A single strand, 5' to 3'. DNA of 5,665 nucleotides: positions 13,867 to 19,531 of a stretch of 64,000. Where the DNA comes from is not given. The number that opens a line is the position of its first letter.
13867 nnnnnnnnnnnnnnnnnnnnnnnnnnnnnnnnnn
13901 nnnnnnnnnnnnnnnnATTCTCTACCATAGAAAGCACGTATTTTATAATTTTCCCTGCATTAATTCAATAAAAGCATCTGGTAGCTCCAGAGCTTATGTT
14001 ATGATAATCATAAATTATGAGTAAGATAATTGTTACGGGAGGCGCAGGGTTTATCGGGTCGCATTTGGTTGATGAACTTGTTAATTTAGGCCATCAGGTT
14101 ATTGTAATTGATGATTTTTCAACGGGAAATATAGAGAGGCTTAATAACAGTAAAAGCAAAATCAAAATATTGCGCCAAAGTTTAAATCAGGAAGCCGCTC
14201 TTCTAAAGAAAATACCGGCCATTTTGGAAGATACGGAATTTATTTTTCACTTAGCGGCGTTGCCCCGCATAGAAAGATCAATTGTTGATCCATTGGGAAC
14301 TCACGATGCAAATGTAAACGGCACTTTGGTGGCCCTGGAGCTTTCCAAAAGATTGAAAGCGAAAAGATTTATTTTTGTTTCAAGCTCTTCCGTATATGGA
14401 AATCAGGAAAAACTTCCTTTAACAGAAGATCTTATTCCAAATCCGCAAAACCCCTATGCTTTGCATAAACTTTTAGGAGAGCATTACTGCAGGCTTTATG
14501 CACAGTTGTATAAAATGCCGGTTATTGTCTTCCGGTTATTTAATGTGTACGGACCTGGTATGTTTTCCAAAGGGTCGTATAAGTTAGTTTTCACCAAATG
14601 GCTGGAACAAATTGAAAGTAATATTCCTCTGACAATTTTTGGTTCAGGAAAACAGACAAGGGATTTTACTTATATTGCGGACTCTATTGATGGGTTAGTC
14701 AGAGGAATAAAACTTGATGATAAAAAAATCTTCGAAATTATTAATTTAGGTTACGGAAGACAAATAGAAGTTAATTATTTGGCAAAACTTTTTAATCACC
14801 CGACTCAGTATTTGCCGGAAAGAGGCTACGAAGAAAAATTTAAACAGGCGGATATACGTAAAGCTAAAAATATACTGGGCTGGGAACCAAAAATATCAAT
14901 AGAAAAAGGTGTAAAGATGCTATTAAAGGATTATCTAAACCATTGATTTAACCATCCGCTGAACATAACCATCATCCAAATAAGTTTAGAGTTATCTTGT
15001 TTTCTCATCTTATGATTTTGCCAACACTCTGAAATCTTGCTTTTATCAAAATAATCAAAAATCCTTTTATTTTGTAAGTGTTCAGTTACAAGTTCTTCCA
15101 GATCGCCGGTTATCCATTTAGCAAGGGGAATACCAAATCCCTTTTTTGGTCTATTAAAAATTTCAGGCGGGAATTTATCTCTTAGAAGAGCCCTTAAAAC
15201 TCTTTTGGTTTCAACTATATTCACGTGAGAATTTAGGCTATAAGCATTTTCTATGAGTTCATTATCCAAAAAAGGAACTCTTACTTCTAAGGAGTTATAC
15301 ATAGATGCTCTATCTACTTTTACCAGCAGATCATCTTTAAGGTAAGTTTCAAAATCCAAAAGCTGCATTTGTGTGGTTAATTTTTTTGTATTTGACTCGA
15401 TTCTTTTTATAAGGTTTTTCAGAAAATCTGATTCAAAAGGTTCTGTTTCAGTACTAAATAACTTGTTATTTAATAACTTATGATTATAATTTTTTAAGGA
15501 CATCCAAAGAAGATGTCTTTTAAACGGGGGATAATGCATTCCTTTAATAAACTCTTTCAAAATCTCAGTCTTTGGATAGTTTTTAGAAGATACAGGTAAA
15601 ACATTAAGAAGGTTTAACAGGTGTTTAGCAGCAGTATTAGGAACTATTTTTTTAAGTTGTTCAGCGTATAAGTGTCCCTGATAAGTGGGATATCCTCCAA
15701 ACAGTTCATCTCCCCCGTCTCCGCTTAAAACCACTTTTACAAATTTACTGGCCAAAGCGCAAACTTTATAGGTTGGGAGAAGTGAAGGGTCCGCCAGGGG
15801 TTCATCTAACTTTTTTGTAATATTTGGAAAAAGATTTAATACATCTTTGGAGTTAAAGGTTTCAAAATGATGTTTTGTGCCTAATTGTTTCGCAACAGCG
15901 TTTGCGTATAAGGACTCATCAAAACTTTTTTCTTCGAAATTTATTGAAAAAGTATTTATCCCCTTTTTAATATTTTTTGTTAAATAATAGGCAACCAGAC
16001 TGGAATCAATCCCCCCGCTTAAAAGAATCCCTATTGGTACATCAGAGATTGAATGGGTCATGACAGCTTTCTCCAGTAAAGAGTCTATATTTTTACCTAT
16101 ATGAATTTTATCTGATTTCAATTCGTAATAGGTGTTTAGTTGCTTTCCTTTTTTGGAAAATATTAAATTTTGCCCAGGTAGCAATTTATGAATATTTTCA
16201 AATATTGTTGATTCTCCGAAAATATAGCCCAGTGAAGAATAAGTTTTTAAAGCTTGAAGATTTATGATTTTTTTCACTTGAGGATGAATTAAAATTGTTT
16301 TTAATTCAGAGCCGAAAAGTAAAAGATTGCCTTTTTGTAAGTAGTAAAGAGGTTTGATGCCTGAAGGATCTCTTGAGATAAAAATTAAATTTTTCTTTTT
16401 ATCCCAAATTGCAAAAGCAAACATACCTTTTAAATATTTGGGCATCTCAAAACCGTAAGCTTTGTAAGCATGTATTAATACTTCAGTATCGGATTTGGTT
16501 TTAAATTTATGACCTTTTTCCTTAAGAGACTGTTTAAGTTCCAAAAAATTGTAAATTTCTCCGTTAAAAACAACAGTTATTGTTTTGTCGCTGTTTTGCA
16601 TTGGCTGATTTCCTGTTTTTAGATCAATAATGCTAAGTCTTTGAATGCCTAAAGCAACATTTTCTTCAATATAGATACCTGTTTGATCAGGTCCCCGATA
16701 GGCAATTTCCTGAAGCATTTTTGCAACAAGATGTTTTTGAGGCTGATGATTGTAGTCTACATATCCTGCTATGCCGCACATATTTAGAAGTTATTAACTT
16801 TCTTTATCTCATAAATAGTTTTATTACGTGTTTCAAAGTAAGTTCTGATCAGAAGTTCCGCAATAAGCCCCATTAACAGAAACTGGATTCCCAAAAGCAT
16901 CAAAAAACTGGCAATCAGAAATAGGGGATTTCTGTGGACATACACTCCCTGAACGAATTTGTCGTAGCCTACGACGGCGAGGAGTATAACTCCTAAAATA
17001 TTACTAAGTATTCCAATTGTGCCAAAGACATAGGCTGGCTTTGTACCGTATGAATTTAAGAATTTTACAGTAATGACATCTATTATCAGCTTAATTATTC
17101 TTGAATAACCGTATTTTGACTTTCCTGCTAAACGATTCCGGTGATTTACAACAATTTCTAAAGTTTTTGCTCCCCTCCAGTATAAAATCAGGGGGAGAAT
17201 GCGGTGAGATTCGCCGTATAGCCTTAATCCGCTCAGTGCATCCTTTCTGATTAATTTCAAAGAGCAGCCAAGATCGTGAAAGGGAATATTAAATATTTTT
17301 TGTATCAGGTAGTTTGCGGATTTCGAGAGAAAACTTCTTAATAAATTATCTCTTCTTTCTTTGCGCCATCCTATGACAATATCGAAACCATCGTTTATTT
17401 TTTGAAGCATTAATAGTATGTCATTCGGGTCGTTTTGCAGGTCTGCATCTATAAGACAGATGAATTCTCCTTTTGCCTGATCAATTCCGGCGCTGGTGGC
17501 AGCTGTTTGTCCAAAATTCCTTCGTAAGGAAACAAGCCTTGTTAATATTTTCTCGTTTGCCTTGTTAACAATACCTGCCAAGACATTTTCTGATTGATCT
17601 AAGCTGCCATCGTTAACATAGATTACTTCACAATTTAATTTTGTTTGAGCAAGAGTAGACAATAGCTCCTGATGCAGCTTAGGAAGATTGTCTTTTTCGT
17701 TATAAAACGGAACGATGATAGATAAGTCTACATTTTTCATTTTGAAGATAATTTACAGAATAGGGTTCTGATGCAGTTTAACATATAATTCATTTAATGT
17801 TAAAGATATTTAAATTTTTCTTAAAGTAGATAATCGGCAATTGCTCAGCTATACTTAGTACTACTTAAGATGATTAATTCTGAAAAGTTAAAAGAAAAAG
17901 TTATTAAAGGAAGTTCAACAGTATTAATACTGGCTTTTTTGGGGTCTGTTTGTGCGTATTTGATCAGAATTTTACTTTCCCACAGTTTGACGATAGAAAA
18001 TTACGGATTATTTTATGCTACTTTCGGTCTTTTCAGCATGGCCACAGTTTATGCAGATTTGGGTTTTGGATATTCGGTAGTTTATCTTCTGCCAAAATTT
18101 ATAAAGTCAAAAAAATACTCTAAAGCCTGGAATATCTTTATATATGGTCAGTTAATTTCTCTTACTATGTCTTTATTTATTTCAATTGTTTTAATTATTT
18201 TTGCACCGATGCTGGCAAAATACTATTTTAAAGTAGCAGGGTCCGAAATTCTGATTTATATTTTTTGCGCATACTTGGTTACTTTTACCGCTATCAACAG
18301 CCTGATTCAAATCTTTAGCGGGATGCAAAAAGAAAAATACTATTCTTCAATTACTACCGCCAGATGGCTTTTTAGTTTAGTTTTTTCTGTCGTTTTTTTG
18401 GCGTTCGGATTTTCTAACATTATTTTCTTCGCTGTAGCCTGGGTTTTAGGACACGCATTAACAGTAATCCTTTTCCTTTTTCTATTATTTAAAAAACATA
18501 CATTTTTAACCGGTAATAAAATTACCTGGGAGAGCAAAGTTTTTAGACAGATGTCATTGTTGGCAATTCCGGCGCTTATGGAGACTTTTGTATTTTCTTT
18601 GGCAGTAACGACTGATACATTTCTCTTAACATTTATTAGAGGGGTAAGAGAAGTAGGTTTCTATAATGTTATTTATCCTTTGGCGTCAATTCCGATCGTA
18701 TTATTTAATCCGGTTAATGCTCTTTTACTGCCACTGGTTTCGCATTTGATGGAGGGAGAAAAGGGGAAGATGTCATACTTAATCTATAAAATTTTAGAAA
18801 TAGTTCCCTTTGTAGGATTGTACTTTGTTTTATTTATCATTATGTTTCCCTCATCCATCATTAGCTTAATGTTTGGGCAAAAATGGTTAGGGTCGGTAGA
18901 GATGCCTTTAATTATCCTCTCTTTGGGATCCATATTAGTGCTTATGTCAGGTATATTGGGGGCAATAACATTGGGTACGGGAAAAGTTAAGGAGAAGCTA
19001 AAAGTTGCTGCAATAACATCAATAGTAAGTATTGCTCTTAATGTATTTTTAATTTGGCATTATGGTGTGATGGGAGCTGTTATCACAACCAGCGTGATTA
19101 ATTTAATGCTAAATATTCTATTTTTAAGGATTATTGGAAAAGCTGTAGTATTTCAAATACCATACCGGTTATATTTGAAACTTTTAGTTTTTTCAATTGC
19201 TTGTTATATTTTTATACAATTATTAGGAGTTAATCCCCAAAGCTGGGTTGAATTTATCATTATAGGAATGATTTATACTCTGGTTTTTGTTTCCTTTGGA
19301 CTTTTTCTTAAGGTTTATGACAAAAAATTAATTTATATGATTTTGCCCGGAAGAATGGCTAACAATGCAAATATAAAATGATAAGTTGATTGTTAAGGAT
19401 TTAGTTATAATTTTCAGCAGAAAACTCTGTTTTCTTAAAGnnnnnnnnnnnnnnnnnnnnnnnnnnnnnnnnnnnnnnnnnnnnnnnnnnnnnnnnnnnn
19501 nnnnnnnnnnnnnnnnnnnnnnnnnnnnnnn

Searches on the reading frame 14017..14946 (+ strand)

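Call 6: search_protein_families(library=pfam, proteins=[window:14017-14946:+], max_evalue=0.001)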
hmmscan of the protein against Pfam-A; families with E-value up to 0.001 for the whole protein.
window:14017-14946:+ (309 aa): 7 families
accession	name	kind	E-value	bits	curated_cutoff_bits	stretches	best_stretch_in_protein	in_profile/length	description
PF01370.27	Epimerase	-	1.7e-55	188.5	20.9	1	4-245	1-240/240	NAD dependent epimerase/dehydratase family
PF16363.11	GDP_Man_Dehyd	-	1.5e-52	179.6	27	1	5-301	1-331/332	GDP-mannose 4,6 dehydratase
PF07993.18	NAD_binding_4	-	1.2e-16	61.1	20.1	1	6-179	1-209/258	Male sterility protein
PF01073.25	3Beta_HSD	-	7e-15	55.2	22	1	5-182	1-186/280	3-beta hydroxysteroid dehydrogenase/isomerase family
PF02719.21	Polysacc_synt_2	-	5.9e-13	49.1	20.2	1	4-260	1-244/293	Polysaccharide biosynthesis protein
PF04321.23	RmlD_sub_bind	-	9.4e-10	38.5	27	1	3-180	2-154/287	RmlD substrate binding domain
PF13460.12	NAD_binding_10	-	0.00015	22.1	27.2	1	8-131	1-106/184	NAD(P)H-binding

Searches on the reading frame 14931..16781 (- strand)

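Call 4: search_protein_families(library=pfam, proteins=[window:14931-16781:-], max_evalue=0.1)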
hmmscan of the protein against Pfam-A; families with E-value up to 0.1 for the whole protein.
window:14931-16781:- (616 aa): 10 families
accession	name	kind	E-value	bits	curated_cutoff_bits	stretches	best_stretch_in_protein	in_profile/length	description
PF00733.27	Asn_synthase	-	4.7e-92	309.8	21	1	232-611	2-353/354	Asparagine synthase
PF13537.11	GATase_7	-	9.9e-46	155.2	25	1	47-164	2-122/123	Glutamine amidotransferase domain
PF13522.11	GATase_6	-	3.2e-40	137.6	27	1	31-159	1-130/130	Glutamine amidotransferase domain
PF02540.23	NAD_synthase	-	6e-07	29.3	21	1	232-394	5-168/242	NAD synthase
PF12481.13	DUF3700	-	6.3e-05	23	27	1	67-148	76-160/228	Aluminium induced protein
PF06508.19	QueC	-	7.3e-05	22.8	22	1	252-306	4-57/210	Queuosine biosynthesis protein QueC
PF24167.1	DUF7411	-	0.001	19.1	28.7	1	250-312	3-61/194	Family of unknown function (DUF7411)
PF03054.22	tRNA_Me_trans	-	0.039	14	20.6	1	250-305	3-68/202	tRNA methyl transferase HUP domain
PF09147.15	CarA_N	-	0.04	14.1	21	0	67-143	46-121/199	Carbapenam-3-carboxylate synthase, N-terminal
PF02568.20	ThiI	-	0.058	13.4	20.5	0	252-308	8-61/197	Thiamine biosynthesis protein (ThiI)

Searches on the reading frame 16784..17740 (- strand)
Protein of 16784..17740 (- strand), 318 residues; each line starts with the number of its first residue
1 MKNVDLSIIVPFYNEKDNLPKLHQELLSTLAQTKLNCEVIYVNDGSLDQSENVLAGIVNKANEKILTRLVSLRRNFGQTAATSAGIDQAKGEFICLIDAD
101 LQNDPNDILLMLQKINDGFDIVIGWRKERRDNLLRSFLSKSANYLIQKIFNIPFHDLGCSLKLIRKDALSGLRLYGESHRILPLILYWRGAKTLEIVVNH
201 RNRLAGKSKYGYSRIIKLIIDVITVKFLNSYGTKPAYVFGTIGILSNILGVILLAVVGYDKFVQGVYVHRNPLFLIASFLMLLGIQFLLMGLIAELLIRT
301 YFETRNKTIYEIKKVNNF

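Call 4: search_protein_families(library=pfam, proteins=[window:16784-17740:-], max_evalue=0.1)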
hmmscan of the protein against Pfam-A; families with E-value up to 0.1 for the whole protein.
window:16784-17740:- (318 aa): 4 families
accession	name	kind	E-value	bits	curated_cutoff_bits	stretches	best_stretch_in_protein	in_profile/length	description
PF00535.33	Glycos_transf_2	-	1.4e-29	103.6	23.3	1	7-170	1-165/168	Glycosyl transferase family 2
PF10111.15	Glyco_tranf_2_2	-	2.8e-07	30.8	27.3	1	7-107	1-98/276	Glycosyltransferase like family 2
PF13641.12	Glyco_tranf_2_3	-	0.0053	17.2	27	1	6-101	3-97/230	Glycosyltransferase like family 2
PF05116.19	S6PP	-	0.048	13.7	20.3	1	12-48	122-158/247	Sucrose-6F-phosphate phosphohydrolase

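Call 71: search_protein_families(library=ncbifam, proteins=[window:16784-17740:-], max_evalue=0.001)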
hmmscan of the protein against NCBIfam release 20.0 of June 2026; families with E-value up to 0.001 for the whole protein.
window:16784-17740:- (318 aa): 19 families
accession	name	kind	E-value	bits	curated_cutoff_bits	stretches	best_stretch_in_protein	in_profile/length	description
NF007986.1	PRK10714.1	equivalog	3.5e-52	177.4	529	1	5-315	7-311/316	undecaprenyl-phosphate 4-deoxy-4-formamido-L-arabinose transferase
NF047588.1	GlcsyltransPgfSStrep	equivalog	1.7e-42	145.8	500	1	5-316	2-306/308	glycosyltransferase PgfS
TIGR04182.1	glyco_TIGR04182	equivalog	1.8e-15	57.1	325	1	6-305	2-290/293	S-layer glycoprotein N-glycosyltransferase AglJ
TIGR03937.1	PgaC_IcaA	equivalog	8.7e-14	51.3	422.3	1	5-117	46-152/407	poly-beta-1,6-N-acetyl-D-glucosamine synthase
NF007482.0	PRK10073.1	equivalog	6.4e-13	48.4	423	1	4-106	6-101/334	glycosyltransferase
NF041875.1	EPS_EpsD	equivalog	2.6e-11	43.5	370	1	6-108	1-97/325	exopolysaccharide biosynthesis glycosyltransferase EpsD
NF050050.1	ProtGlycPglI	equivalog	2.4e-10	40.3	500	1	5-139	3-132/306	GalNAc(5)-diNAcBac-PP-undecaprenol beta-1,3-glucosyltransferase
NF038302.1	EPS_HpsE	equivalog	3e-10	39.6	300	1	4-106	1-102/307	hormogonium polysaccharide biosynthesis glycosyltransferase HpsE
NF047683.1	TeichurnBiosyTuaG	equivalog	6.9e-10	39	400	1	5-106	7-102/252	teichuronic acid biosynthesis protein TuaG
TIGR04283.1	glyco_like_mftF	equivalog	7e-09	35.6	182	1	6-113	1-94/221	TIGR04283 family arsenosugar biosynthesis glycosyltransferase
NF058614.1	PPMAGASynPpgS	equivalog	8.3e-09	35.2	370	1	5-131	1-118/226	polyprenyl-phospho-N-acetylgalactosaminyl synthase PpgS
TIGR03965.1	mycofact_glyco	equivalog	4.3e-08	32.5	280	1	5-106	75-170/467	mycofactocin biosynthesis glycosyltransferase MftF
NF050819.1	PolSacchBiosHfsG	equivalog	1.8e-07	30.7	500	1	5-114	13-115/302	polysaccharide biosynthesis protein HfsG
TIGR03111.1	glyc2_xrt_Gpos1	hypoth_equivalog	4.5e-06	25.7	363.95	1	5-119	50-160/439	TIGR03111 family XrtG-associated glycosyltransferase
TIGR04242.1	nodulat_NodC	equivalog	7.9e-06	25.1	550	1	6-116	50-157/395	chitooligosaccharide synthase NodC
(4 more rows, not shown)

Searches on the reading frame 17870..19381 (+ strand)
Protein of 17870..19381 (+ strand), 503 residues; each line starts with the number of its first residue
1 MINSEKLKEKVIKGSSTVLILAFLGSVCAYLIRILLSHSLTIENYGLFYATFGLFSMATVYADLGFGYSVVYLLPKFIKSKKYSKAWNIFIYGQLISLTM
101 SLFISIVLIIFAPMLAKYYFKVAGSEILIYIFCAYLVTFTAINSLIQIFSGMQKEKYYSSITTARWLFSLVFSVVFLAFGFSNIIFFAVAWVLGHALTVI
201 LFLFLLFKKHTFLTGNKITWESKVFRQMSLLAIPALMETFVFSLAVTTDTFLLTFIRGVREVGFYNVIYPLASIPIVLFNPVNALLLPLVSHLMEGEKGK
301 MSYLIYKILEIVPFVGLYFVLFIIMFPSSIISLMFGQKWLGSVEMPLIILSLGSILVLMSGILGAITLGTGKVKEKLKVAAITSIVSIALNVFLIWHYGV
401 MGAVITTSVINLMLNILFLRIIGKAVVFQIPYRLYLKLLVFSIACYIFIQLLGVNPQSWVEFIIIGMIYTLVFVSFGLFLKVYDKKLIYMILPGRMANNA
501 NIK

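Call 4: search_protein_families(library=pfam, proteins=[window:17870-19381:+], max_evalue=0.1)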
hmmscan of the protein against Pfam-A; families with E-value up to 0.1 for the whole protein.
window:17870-19381:+ (503 aa): 3 families
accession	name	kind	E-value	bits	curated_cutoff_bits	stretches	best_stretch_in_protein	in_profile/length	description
PF01943.22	Polysacc_synt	-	7.9e-18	65.3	28.2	1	13-294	3-274/274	Polysaccharide biosynthesis protein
PF13440.11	Polysacc_synt_3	-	2.5e-15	56.9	23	1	40-343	6-292/293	Polysaccharide biosynthesis protein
PF03023.19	MurJ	-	2.7e-09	36.6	27.4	1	73-465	37-446/451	Lipid II flippase MurJ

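Call 71: search_protein_families(library=ncbifam, proteins=[window:17870-19381:+], max_evalue=0.001)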
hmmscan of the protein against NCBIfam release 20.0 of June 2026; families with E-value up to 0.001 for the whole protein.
window:17870-19381:+ (503 aa): 5 families
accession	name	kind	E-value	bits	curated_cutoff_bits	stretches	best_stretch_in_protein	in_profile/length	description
TIGR02900.1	spore_V_B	equivalog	1.9e-14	53.3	372.3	1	12-476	2-485/488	stage V sporulation protein B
NF007773.0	PRK10459.1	equivalog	3.7e-10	39.4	273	1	7-468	3-458/492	MOP flippase family protein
NF047674.1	TeichurnBiosyTuaB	equivalog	1.9e-07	30.5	580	1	8-456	5-435/469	teichuronic acid biosynthesis protein TuaB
TIGR00797.1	matE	subfamily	1.6e-05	24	147.4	0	298-472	65-237/396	MATE family efflux transporter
TIGR01695.1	murJ_mviN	equivalog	0.00018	20.3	235.55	1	73-482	63-498/506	murein biosynthesis integral membrane protein MurJ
